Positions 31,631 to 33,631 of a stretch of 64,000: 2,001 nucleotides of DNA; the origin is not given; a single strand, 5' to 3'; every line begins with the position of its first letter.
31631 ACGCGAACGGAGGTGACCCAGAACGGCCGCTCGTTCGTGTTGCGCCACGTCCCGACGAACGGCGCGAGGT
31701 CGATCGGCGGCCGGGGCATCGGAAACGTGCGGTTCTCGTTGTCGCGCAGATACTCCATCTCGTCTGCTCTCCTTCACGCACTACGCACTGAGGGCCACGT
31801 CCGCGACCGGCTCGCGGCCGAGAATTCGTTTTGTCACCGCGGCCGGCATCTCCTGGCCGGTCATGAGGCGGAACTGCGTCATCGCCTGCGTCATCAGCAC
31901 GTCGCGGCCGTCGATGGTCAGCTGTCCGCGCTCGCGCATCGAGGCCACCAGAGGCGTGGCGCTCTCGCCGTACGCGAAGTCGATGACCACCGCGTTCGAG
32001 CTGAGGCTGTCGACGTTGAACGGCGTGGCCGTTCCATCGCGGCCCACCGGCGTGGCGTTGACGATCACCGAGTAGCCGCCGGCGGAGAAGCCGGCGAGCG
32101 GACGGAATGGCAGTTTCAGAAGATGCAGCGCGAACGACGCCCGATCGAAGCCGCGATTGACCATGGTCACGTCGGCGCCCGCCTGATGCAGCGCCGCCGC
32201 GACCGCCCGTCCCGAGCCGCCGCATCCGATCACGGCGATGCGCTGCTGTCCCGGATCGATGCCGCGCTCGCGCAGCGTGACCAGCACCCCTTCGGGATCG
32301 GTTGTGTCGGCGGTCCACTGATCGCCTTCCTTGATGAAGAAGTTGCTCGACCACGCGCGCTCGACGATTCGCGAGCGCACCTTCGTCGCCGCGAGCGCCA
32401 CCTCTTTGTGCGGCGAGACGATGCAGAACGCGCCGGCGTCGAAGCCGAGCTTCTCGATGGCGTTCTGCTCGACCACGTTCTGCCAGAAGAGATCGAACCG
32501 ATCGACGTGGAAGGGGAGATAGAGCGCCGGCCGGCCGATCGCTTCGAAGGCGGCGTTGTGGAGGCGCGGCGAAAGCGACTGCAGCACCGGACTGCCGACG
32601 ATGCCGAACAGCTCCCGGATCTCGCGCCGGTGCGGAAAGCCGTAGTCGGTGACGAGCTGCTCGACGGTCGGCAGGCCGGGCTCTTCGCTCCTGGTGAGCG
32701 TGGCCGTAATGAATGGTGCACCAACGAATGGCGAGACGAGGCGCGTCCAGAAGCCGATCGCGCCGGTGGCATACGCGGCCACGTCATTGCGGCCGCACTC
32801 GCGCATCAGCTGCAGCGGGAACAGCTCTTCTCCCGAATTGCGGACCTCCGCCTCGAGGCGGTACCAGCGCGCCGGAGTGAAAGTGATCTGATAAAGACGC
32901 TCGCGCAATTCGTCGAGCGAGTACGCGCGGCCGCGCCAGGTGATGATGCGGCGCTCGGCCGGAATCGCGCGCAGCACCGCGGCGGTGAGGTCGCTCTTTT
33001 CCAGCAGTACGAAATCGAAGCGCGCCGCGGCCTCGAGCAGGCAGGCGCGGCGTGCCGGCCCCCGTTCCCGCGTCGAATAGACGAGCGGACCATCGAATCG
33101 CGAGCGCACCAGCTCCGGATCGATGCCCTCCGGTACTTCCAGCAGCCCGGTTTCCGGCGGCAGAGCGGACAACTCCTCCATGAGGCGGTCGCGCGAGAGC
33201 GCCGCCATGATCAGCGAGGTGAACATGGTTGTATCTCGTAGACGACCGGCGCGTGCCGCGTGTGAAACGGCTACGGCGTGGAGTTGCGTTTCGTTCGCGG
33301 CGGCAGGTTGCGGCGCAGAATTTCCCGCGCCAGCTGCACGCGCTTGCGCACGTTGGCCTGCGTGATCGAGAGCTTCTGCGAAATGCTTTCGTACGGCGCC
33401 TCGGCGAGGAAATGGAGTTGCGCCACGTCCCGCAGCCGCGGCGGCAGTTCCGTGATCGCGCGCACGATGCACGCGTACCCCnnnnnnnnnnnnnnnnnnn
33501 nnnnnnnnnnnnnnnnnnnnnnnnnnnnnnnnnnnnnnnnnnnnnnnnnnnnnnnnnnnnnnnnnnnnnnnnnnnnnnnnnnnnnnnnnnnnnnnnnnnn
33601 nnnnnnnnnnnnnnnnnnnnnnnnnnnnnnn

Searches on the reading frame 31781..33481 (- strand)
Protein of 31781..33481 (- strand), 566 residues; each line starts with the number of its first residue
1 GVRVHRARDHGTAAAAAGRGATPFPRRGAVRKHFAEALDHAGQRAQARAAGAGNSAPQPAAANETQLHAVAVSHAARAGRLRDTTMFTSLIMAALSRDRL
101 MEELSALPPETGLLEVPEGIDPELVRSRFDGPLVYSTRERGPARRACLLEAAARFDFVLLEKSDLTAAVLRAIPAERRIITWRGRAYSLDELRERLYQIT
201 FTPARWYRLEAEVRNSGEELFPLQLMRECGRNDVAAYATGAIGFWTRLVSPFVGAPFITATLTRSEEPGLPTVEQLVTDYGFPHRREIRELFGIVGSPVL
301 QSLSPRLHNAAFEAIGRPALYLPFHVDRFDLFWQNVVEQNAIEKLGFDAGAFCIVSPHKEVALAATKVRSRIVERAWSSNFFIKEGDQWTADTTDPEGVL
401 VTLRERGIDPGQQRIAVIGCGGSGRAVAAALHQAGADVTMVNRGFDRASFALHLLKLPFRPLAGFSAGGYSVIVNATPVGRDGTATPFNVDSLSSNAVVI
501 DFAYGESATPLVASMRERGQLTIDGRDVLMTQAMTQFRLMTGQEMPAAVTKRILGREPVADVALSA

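Call 38: search_protein_families(library=pfam, proteins=[window:31781-33481:-], max_evalue=0.01)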
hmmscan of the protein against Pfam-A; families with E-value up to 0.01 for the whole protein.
window:31781-33481:- (566 aa): 8 families
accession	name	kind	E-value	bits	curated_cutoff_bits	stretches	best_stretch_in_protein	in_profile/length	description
PF08501.16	Shikimate_dh_N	-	3.3e-07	30.9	27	1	294-365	1-66/83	Shikimate dehydrogenase substrate binding domain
PF02558.23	ApbA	-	3.4e-05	23.9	22.2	1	415-444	1-30/150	Ketopantoate reductase PanE/ApbA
PF18317.6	SDH_C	-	0.00063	19.8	25.8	1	532-553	8-29/31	Shikimate 5'-dehydrogenase C-terminal domain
PF01487.21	DHquinase_I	-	0.0012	19.5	22.2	1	190-277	134-227/230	Type I 3-dehydroquinase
PF01488.26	Shikimate_DH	-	0.0039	17.7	24.3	1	412-449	12-50/138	Shikimate / quinate 5-dehydrogenase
PF07991.19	KARI_N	-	0.0053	16.8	20.6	0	413-443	5-35/165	Acetohydroxy acid isomeroreductase, NADPH-binding domain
PF13738.12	Pyr_redox_3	-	0.0076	16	30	0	412-445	164-197/305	Pyridine nucleotide-disulphide oxidoreductase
PF07992.20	Pyr_redox_2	-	0.008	16.1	26.1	0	413-443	143-173/291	Pyridine nucleotide-disulphide oxidoreductase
